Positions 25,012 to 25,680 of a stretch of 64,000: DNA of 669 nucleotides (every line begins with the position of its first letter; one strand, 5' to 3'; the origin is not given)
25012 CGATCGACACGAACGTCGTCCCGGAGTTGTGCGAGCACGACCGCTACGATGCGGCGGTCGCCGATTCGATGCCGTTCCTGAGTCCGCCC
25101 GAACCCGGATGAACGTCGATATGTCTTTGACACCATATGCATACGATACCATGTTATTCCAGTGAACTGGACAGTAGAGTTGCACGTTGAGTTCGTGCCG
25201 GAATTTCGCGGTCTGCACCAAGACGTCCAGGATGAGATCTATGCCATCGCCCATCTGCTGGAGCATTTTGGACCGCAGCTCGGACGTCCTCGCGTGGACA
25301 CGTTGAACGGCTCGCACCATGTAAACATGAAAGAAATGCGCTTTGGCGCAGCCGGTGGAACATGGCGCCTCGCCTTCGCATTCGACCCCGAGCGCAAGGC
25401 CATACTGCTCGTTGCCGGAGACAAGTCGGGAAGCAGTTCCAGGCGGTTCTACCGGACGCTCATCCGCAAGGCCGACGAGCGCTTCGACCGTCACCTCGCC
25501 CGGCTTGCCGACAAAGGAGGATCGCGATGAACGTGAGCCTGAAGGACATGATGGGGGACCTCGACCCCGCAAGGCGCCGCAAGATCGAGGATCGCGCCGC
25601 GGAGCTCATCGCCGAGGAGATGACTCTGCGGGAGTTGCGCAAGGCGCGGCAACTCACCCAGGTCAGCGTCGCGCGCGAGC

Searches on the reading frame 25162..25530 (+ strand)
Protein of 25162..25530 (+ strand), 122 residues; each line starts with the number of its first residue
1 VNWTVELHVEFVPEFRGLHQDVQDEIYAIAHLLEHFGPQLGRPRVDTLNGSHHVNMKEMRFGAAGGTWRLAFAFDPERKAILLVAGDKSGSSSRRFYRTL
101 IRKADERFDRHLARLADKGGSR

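Call 130: search_solved_structures(query=window:25162-25530:+, max_evalue=1)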
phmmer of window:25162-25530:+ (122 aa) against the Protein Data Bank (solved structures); distinct sequences matched with E-value up to 1: 2.
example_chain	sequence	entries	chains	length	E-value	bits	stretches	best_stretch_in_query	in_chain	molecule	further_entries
2csz_A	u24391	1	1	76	0.32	14.1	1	40-76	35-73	Synaptotagmin-like protein 4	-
5x6t_A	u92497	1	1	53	0.37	13.9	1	40-71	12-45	Synaptotagmin-like protein 4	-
